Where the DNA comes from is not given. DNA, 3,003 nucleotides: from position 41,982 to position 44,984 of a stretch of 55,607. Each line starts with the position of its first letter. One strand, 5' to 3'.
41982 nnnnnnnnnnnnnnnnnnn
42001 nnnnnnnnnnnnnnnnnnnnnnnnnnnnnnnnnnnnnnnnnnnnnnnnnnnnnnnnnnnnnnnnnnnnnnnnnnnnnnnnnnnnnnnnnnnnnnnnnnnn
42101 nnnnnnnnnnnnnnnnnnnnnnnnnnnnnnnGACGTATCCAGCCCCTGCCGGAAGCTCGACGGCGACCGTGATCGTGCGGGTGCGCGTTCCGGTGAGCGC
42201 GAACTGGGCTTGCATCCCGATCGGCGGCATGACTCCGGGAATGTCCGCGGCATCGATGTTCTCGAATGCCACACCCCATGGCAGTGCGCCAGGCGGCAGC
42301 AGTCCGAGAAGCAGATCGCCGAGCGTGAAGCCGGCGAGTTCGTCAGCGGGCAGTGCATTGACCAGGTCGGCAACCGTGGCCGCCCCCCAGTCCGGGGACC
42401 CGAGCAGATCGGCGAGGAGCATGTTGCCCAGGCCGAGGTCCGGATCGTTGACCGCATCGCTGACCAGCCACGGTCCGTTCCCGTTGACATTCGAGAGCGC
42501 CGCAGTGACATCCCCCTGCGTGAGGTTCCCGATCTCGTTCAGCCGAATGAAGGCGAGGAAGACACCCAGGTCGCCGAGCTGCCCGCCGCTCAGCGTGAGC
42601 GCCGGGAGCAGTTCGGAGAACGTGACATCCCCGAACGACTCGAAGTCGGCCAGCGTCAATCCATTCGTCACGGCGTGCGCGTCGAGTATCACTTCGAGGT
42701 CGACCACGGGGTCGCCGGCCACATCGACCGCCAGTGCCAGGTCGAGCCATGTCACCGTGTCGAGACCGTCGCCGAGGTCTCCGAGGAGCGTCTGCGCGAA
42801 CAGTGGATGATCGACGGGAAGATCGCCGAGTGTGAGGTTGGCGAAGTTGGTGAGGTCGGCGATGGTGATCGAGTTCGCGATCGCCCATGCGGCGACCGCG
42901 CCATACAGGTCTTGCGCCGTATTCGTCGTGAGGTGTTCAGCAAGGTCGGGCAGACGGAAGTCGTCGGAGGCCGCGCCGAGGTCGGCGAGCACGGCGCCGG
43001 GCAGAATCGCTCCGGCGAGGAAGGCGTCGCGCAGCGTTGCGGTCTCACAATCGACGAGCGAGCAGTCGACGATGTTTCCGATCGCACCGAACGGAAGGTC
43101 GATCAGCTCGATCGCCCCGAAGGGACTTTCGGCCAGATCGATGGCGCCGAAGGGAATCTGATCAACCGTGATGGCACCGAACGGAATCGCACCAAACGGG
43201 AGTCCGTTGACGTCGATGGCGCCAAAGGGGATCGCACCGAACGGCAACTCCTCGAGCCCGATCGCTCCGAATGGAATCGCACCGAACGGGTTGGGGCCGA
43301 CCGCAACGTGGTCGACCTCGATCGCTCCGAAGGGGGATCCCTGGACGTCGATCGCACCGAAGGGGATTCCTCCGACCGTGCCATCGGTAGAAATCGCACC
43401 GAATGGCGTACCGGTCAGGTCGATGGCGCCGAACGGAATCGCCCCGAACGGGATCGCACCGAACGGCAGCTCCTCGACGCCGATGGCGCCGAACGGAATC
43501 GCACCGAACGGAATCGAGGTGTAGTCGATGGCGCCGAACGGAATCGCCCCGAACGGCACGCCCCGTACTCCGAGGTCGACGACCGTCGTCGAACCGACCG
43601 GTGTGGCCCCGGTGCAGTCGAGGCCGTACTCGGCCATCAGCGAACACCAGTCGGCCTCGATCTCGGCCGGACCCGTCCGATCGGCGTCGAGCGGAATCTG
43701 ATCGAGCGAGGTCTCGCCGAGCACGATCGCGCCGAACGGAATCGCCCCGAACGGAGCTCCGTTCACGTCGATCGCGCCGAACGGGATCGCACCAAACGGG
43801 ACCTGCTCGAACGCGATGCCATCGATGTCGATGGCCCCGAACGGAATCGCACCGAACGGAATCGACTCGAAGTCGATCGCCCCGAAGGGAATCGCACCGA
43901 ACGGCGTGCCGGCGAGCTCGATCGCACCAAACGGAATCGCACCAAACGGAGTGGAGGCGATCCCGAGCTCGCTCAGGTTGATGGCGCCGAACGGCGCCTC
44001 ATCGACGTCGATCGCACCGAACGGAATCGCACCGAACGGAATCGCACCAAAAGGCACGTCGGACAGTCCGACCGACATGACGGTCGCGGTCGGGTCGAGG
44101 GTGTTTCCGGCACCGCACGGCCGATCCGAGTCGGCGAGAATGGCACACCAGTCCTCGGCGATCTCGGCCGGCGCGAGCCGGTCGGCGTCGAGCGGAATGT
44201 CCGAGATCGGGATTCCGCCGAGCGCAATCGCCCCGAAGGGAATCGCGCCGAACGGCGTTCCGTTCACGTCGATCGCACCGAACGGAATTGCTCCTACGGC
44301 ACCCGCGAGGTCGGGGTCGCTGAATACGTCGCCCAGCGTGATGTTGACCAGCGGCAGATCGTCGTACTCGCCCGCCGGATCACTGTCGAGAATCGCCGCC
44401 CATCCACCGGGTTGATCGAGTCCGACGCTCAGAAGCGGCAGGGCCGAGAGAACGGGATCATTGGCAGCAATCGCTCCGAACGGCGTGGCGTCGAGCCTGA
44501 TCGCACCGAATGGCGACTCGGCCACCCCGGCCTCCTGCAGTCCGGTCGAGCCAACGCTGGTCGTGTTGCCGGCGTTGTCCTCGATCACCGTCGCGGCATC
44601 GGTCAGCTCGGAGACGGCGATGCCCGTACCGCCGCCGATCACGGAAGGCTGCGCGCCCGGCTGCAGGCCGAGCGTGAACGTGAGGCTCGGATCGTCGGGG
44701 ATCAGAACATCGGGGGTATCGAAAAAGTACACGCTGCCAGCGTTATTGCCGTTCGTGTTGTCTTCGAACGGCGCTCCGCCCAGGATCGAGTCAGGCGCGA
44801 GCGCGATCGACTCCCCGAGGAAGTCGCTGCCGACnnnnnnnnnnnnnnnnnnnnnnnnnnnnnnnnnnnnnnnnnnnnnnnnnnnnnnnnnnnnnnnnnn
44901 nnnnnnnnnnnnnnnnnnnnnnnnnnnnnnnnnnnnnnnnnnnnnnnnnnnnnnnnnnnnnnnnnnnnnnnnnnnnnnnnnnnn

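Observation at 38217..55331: One 17.1-kb ORF encodes a 5,704-aa secreted protein with an unusual domain combination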

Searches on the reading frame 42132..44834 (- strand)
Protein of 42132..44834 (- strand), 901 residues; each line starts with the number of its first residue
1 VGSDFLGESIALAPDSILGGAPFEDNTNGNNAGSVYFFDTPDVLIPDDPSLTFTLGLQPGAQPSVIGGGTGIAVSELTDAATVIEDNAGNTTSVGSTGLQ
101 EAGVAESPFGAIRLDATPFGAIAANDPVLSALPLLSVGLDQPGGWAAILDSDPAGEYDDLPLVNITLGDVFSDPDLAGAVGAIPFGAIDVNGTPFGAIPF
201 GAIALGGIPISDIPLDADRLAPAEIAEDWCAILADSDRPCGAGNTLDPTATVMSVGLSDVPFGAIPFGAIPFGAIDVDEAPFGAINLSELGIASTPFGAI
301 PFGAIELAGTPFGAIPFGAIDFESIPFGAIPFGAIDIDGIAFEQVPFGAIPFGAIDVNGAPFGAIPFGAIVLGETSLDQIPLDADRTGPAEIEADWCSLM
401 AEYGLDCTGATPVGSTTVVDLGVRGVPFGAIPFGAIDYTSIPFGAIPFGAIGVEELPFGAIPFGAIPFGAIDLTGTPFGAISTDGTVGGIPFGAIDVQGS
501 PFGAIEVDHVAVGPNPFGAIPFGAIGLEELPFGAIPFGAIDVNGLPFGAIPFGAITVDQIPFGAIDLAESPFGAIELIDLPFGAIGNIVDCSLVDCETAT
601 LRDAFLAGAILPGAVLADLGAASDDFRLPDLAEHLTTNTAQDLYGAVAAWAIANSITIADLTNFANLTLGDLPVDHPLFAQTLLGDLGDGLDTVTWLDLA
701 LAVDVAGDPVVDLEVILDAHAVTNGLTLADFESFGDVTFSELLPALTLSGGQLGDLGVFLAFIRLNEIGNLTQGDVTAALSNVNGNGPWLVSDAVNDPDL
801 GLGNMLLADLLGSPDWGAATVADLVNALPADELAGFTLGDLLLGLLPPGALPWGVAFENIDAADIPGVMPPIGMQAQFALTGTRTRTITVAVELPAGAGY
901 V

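Call 4: search_protein_families(library=pfam, proteins=[window:42132-44834:-], max_evalue=0.01)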
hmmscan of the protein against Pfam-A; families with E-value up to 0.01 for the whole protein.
window:42132-44834:- (901 aa): 1 family
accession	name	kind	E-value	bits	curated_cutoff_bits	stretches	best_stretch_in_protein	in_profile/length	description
PF14312.12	FG-GAP_2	-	0.00028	21.5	23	1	3-38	15-49/49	FG-GAP repeat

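Call 5: search_protein_families(library=pfam, proteins=[window:42132-44534:-], max_evalue=10)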
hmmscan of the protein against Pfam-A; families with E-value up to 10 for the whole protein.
window:42132-44534:- (801 aa): 1 family
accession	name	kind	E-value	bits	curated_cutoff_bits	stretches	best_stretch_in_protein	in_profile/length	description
PF12149.13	HSV_VP16_C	-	0.0025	18.3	27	1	230-245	3-18/30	Herpes simplex virus virion protein 16 C terminal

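Call 6: search_protein_families(library=ncbifam, proteins=[window:42132-44834:-], max_evalue=1)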
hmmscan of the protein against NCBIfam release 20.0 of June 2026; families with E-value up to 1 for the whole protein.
window:42132-44834:- (901 aa): 0 families

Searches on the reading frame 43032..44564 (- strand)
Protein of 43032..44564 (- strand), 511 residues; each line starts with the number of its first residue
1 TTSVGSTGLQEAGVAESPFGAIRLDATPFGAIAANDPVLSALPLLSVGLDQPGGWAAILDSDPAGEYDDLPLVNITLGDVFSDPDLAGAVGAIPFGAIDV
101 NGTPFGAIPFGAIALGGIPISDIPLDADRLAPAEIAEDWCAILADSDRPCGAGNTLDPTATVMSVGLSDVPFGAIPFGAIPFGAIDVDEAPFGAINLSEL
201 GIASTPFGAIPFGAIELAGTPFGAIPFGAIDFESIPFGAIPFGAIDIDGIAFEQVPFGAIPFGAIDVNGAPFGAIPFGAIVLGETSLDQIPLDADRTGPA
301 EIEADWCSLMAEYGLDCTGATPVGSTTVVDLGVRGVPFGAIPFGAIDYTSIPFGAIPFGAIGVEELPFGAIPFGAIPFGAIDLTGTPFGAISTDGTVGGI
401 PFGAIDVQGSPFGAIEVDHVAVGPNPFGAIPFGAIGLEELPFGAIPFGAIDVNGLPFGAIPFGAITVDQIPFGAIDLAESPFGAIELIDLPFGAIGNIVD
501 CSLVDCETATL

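Call 81: search_solved_structures(query=window:43032-44564:-, max_evalue=10, show_alignments=2)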
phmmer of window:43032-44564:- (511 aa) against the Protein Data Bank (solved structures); distinct sequences matched with E-value up to 10: 30.
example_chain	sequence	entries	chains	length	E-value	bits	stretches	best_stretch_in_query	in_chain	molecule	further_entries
1ipa_A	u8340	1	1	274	0.061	15.1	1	6-66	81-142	RNA 2'-O-RIBOSE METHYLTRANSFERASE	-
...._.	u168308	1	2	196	0.071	14.9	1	342-398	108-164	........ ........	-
2bfw_A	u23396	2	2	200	0.074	14.8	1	342-398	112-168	GLGA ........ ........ | PGS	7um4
8z5u_0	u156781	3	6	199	0.13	14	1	261-397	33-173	Leucine-rich repeat protein | LRR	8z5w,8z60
3l01_A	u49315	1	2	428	0.25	13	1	342-398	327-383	GlgA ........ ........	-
3fro_A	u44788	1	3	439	0.26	13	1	342-398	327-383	GlgA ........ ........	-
2bis_A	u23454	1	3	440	0.26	13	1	342-398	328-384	GLGA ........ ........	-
7w41_A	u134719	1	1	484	0.28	12.9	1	342-398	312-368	Gastrin-releasing peptide receptor,GlgA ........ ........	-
6kp6_A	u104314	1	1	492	0.31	12.8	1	342-398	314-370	Muscarinic acetylcholine receptor M4,GlgA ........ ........,Muscarinic acetylcholine recep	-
6me2_A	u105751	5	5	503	0.31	12.8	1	342-398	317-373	chimera protein of Melatonin receptor type 1A and GlgA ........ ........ | Fusion protein of Melatonin receptor type 1A and GlgA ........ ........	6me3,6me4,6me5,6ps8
6kuw_A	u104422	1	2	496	0.31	12.8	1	342-398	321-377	Alpha-2C adrenergic receptor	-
6lfl_A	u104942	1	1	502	0.31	12.8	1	342-398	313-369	C-X-C chemokine receptor type 2,GlgA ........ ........,C-X-C chemokine receptor type 2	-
6kqi_A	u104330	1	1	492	0.31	12.7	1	342-398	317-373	Cannabinoid receptor 1,GlgA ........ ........,Cannabinoid receptor 1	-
6tpk_A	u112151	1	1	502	0.32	12.7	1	342-398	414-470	Oxytocin receptor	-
5u09_A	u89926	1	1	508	0.33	12.7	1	342-398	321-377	Cannabinoid receptor 1,GlgA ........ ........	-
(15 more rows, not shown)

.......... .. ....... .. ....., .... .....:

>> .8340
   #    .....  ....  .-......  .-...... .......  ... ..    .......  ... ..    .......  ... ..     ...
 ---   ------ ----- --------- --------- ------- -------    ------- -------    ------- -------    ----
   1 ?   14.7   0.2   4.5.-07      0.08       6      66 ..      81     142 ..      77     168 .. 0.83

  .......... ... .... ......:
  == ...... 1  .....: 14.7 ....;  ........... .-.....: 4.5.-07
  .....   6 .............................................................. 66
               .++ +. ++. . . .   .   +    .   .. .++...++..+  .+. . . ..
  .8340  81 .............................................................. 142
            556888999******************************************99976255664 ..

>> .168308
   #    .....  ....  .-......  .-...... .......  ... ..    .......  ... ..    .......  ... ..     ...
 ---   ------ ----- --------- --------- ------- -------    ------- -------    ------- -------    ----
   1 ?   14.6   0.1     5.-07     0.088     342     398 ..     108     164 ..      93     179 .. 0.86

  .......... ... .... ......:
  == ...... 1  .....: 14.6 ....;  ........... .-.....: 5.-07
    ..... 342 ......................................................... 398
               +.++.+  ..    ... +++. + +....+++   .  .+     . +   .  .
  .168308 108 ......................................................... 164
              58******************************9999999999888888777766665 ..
